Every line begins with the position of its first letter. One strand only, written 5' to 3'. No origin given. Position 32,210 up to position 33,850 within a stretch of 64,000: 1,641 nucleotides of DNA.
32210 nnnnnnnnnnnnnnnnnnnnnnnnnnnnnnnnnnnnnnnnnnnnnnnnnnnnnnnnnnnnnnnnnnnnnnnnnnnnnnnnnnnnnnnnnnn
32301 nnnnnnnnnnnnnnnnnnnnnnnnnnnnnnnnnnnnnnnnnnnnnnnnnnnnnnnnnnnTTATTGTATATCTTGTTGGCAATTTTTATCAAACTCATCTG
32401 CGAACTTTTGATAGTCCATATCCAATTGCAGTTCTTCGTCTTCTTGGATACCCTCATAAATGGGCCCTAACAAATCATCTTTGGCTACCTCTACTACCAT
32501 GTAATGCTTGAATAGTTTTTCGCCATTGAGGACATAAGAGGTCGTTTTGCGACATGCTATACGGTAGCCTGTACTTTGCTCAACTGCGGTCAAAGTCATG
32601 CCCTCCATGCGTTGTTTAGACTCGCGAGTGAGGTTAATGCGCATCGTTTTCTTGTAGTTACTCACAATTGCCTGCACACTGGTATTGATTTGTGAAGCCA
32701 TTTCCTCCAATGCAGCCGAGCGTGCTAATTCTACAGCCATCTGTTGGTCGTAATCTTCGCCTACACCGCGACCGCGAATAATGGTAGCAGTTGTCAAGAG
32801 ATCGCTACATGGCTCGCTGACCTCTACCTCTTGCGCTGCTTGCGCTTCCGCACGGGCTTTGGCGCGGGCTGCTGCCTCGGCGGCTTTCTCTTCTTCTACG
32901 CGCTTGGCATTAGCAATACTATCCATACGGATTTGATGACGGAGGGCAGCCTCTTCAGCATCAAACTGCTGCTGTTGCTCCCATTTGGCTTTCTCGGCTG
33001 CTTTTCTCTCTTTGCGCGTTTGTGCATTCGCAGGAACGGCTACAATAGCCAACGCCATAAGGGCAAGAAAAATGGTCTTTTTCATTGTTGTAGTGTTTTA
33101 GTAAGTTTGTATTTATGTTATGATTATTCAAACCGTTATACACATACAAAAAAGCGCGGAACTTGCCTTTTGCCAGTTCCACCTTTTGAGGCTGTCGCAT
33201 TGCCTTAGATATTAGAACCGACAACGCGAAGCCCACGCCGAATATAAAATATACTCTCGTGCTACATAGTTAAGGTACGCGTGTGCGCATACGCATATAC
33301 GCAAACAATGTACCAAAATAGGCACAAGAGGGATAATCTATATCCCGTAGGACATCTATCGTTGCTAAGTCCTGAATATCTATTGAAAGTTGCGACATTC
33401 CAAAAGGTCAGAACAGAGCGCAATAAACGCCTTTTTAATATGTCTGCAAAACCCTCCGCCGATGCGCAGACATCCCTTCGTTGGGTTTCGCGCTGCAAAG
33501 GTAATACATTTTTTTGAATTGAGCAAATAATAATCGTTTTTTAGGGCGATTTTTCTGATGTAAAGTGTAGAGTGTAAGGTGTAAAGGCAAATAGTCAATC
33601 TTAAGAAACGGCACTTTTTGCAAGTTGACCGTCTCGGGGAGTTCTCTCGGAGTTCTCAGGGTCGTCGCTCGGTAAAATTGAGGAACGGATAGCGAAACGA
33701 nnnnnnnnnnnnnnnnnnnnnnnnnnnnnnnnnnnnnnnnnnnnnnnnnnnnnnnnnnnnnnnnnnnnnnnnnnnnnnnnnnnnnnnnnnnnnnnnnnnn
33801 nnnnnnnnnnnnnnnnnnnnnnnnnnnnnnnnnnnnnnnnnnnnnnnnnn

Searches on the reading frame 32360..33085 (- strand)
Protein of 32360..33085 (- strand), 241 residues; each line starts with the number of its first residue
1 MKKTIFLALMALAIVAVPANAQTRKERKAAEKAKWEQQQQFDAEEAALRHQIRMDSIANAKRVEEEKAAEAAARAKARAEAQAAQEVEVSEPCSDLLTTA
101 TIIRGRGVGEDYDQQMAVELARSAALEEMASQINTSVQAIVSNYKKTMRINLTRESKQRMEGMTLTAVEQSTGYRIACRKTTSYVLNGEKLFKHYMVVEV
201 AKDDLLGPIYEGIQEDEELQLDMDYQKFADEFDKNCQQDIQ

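Call 79: search_protein_families(library=pfam, alignment_id=A8, max_evalue=0.001)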
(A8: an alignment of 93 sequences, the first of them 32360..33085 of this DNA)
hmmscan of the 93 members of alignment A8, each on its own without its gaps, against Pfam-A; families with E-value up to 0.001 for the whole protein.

A. member 1, window:32360-33085:- (241 aa): 0 families

B. families by the number of members that match (of 93 scanned): 43 families (the first 25 are shown)
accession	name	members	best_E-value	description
PF13306.12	LRR_5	15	7.1e-156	BspA type Leucine rich repeat region (6 copies)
PF13855.12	LRR_8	11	4.6e-39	Leucine rich repeat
PF09479.16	Flg_new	9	1.7e-46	Listeria-Bacteroides repeat domain (List_Bact_rpt)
PF18998.6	Flg_new_2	6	6.2e-43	Divergent InlB B-repeat domain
PF02368.24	Big_2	5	5.8e-29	Bacterial Ig-like domain (group 2)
PF05725.18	FNIP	4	4.8e-08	FNIP Repeat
PF07603.17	Lcl_C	3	6.3e-10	Lcl C-terminal domain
PF17680.6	FlgO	3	2.5e-08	FlgO protein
PF17761.7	DUF1016_N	2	7.7e-35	DUF1016 N-terminal domain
PF03783.19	CsgG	2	1.1e-09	Curli production assembly/transport component CsgG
PF22359.2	Big-like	2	8e-06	Bacterial Ig-like domain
PF19672.4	DUF6175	1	1.4e-104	Family of unknown function (DUF6175)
PF00082.27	Peptidase_S8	1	4e-45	Subtilase family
PF17517.7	IgGFc_binding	1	8.7e-45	IgGFc binding protein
PF03781.23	FGE-sulfatase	1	4.7e-37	Sulfatase-modifying factor enzyme 1-like domain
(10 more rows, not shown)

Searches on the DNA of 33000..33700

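Call 63: search_rna_families(source=window, start=33000, end=33700, threshold=evalue, max_evalue=10)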
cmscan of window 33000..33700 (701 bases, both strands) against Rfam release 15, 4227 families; matches with E-value up to 10: 1.
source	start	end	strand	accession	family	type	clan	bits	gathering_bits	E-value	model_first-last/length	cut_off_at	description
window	33077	33155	+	RF03410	mir-1891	Gene; miRNA;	-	17.1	70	1.9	1-87/87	no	mir-1891 microRNA precursor family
